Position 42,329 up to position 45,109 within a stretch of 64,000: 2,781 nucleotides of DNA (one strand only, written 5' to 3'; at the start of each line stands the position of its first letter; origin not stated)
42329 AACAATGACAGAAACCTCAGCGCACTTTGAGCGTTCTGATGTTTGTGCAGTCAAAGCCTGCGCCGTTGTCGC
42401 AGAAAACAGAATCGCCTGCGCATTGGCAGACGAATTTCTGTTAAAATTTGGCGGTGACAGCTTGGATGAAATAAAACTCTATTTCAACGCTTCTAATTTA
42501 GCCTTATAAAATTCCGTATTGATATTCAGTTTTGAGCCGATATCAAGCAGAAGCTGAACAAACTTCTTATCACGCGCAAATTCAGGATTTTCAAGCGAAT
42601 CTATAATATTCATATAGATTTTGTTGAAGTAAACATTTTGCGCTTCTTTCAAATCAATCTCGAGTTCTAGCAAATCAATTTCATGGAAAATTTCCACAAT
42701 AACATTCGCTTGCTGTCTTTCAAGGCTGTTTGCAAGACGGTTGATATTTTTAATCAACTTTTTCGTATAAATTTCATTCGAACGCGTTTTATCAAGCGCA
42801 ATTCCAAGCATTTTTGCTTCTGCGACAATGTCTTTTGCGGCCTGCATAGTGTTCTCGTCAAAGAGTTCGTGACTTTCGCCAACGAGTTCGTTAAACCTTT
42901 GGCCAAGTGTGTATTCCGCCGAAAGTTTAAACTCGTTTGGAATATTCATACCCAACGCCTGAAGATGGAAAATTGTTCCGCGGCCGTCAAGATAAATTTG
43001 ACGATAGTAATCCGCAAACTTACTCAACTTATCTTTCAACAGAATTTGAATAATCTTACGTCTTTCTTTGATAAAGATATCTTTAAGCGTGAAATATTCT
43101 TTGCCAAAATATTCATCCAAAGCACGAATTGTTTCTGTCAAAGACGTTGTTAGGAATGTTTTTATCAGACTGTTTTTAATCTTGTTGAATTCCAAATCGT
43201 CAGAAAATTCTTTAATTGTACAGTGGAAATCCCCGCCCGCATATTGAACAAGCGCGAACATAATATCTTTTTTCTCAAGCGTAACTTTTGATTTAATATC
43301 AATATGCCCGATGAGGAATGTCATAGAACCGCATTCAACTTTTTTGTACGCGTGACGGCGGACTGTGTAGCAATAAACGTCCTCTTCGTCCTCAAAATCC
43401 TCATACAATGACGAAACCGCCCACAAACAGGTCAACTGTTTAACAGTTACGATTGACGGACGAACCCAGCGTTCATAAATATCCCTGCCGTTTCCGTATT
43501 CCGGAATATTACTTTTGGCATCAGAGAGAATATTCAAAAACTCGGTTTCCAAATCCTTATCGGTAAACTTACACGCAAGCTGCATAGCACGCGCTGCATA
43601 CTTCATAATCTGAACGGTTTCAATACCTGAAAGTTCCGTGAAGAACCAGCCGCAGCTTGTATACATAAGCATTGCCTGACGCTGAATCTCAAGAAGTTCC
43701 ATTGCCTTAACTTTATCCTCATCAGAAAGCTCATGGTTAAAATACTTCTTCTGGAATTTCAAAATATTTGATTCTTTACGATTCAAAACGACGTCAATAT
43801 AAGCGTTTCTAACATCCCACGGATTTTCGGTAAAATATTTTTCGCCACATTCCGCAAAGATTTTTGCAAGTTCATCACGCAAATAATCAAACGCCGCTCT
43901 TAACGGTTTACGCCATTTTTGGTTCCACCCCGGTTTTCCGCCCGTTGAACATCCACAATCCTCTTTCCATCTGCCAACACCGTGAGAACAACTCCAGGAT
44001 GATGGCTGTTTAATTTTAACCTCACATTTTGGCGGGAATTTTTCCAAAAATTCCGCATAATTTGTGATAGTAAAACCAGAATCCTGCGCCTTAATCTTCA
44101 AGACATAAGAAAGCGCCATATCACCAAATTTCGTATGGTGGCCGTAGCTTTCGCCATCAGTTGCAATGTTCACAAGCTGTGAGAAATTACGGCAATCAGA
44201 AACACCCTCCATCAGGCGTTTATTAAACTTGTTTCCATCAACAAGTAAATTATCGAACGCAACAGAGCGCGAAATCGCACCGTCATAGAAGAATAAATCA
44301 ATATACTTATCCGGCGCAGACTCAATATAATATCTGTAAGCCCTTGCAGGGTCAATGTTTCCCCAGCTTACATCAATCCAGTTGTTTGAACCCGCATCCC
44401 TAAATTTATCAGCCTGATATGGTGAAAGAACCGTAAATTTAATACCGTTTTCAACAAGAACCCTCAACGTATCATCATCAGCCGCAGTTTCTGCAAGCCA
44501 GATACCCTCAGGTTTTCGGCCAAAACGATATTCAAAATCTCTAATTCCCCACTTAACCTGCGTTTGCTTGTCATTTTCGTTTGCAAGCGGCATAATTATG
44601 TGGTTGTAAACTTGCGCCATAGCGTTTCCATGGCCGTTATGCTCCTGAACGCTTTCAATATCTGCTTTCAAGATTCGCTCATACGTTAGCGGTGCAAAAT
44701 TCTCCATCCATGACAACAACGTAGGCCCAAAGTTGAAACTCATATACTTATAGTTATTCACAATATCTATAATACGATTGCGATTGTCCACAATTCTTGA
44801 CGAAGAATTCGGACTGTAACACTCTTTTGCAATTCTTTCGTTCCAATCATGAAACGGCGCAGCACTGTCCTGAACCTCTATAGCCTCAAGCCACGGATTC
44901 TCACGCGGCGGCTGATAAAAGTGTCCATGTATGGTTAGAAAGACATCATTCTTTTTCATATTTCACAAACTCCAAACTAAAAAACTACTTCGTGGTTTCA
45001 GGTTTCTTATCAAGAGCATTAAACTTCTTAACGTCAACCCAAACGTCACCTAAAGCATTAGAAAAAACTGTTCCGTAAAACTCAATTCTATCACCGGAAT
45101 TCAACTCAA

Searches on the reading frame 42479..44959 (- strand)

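Call 44: search_protein_families(library=pfam, proteins=[window:42479-44959:-], max_evalue=0.00001)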
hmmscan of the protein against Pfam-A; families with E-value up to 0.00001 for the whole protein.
window:42479-44959:- (826 aa): 2 families
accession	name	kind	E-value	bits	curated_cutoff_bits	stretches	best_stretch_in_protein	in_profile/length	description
PF12055.13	DUF3536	-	7.5e-106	354.1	25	1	345-629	1-284/284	Domain of unknown function (DUF3536)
PF03065.20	Glyco_hydro_57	-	2.5e-20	73.4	21.2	1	41-316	41-290/291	Glycosyl hydrolase family 57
